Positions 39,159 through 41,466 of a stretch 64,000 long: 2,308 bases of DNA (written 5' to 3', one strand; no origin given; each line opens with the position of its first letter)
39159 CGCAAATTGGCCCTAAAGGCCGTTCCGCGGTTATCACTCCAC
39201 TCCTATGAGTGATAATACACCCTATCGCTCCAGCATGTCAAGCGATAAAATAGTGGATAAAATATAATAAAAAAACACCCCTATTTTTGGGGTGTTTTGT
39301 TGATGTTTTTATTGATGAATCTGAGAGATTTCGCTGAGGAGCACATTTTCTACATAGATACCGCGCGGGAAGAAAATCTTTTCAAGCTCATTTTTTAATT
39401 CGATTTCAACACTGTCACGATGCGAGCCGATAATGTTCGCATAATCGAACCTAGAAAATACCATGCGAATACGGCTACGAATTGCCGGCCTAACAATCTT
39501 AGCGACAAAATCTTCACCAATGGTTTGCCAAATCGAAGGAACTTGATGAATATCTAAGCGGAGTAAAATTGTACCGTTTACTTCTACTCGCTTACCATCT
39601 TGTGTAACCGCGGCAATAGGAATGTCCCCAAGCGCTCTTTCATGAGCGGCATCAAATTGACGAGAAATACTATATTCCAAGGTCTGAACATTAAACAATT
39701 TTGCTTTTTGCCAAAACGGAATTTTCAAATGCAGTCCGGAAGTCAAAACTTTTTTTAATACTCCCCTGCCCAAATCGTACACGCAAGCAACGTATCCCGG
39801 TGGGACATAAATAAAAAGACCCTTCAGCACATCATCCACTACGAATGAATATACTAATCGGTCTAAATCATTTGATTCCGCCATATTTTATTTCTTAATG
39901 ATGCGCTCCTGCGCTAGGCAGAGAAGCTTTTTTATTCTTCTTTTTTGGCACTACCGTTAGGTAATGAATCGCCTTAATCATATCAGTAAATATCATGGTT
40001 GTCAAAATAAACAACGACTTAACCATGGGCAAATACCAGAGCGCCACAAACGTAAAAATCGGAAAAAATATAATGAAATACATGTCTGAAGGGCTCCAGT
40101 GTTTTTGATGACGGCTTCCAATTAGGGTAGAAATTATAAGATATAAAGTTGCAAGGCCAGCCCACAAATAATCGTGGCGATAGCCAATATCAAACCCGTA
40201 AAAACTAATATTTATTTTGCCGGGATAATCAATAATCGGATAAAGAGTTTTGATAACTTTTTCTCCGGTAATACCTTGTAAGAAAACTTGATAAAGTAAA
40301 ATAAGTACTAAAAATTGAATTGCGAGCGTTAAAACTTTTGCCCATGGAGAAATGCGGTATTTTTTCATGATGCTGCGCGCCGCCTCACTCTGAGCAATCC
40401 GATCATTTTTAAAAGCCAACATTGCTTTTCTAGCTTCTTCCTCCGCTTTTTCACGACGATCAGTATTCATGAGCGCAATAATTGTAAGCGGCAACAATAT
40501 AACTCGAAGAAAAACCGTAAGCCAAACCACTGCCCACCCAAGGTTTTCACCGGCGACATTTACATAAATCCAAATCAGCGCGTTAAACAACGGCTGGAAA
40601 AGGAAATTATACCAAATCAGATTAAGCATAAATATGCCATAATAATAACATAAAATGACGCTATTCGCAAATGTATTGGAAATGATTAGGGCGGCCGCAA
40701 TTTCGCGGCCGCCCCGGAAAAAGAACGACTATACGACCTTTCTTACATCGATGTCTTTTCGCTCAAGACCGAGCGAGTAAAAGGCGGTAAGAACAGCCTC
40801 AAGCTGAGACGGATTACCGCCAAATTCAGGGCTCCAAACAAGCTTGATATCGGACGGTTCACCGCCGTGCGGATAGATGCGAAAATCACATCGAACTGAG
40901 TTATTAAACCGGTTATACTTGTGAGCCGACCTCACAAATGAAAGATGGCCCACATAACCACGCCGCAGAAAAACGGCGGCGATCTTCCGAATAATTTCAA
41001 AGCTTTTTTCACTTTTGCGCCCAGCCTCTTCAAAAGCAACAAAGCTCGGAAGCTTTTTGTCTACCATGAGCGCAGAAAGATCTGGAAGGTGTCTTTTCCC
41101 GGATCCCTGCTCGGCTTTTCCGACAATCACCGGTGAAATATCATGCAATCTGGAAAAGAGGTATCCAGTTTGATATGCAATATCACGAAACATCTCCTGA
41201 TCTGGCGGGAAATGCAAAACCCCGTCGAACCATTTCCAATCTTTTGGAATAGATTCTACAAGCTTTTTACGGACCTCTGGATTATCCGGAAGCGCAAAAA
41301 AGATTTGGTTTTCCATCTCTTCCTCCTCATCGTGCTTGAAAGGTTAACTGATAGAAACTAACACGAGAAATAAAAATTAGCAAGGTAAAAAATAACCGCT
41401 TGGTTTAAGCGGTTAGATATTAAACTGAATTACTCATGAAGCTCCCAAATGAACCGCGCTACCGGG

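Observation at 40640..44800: Candidate novel amidoligase module: 864-aa protein with unknown 540-aa N-domain fused to a RimK-like ATP-grasp, adjacent to a DapF-family epimerase and a GC-shifted orphan gene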

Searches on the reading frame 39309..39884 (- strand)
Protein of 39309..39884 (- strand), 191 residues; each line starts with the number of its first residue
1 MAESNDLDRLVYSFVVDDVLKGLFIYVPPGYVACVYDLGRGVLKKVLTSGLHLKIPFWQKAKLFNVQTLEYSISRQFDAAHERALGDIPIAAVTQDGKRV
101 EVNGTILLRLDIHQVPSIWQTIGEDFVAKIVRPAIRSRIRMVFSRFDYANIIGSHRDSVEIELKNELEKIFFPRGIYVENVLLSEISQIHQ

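Call 3: search_protein_families(library=pfam, proteins=[window:39309-39884:-], max_evalue=0.1)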
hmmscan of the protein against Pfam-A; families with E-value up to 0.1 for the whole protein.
window:39309-39884:- (191 aa): 2 families
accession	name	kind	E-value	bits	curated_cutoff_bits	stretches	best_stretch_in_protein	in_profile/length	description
PF01145.31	Band_7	-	8.1e-23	81.8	23.6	1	27-186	3-145/176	SPFH domain / Band 7 family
PF03748.19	FliL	-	0.0011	19.9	24.6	1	129-185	41-99/103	Flagellar basal body-associated protein FliL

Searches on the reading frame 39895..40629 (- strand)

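Call 3: search_protein_families(library=pfam, proteins=[window:39895-40629:-], max_evalue=0.1)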
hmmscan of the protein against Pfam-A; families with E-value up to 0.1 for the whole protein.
window:39895-40629:- (244 aa): 2 families
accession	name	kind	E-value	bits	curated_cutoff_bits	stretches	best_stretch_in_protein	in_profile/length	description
PF02096.25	60KD_IMP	-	9.4e-15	55.4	35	1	31-216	2-155/163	60Kd inner membrane protein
PF07219.19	HemY_N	-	0.089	13.3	31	1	34-85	31-82/107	HemY protein N-terminus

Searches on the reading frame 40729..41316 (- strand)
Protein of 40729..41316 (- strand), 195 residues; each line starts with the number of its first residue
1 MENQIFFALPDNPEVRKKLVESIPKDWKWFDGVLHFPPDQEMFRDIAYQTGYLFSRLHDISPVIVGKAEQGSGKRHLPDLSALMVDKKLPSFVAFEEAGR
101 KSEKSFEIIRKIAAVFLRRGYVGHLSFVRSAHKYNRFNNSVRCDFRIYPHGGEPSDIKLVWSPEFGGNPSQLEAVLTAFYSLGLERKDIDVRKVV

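Call 3: search_protein_families(library=pfam, proteins=[window:40729-41316:-], max_evalue=0.1)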
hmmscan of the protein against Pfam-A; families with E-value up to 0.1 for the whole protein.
window:40729-41316:- (195 aa): 0 families

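Call 4: search_protein_families(library=ncbifam, proteins=[window:40729-41316:-], max_evalue=0.1)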
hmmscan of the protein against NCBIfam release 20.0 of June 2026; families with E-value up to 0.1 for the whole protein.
window:40729-41316:- (195 aa): 0 families

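Call 18: find_homologous_proteins(query=window:40729-41316:-, max_evalue=0.01)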
Query window:40729-41316:- (195 aa): 1 proteins with E <= 0.01 among 89 candidates.
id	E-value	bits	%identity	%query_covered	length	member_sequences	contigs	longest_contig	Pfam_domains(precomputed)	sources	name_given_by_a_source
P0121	2.8e-128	444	100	100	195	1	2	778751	-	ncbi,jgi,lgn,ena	ncbi:MAG: hypothetical protein WC725_01260 [Patescibacteria group bacterium]|jgi:hypothetical protei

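Call 71: search_protein_representatives(protein=window:40729-41316:-)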
Query: 195 residues. Proteins with E-value up to 0.001 (for the whole library): 177; up to 1e-10: 83; up to 1e-30: 3. The best 150 are listed.
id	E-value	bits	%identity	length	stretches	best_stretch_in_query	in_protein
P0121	9.0e-129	443.6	100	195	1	1-195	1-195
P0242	5.1e-46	173.5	43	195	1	2-189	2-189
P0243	4.3e-31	124.8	37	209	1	2-182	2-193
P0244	3.1e-30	122.0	40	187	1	3-189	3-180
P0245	5.6e-29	117.9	40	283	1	1-154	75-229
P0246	2.8e-28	115.6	35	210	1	1-184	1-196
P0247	3.0e-28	115.5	36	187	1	5-190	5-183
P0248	2.0e-27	112.8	36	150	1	2-147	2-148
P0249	3.0e-27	112.3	34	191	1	4-185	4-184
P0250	3.2e-27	112.2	37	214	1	4-185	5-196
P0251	3.5e-27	112.0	38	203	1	5-184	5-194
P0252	3.8e-26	108.7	35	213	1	3-189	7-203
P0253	1.1e-25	107.1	32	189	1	2-184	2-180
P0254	2.5e-25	106.0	39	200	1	3-161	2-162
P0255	1.0e-24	104.0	36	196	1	5-155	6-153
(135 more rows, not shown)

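Call 73: search_protein_families(library=pfam, alignment_id=A4, max_evalue=0.1)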
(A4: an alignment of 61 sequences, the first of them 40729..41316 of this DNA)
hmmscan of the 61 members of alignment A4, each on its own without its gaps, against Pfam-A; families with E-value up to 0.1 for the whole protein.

A. member 1, window:40729-41316:- (195 aa): 0 families

B. families by the number of members that match (of 61 scanned): 1 family
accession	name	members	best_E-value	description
PF03550.21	LolB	1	0.0016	Outer membrane lipoprotein LolB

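Call 74: search_solved_structures(query=A4, max_evalue=1, show_alignments=1)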
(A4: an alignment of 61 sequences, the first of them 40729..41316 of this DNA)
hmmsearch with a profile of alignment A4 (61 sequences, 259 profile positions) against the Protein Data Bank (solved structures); distinct sequences matched with E-value up to 1: 1.
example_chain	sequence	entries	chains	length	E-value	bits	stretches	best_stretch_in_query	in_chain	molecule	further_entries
6g57_A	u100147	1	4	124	0.66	12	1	161-193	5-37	BTB/POZ domain-containing protein KCTD8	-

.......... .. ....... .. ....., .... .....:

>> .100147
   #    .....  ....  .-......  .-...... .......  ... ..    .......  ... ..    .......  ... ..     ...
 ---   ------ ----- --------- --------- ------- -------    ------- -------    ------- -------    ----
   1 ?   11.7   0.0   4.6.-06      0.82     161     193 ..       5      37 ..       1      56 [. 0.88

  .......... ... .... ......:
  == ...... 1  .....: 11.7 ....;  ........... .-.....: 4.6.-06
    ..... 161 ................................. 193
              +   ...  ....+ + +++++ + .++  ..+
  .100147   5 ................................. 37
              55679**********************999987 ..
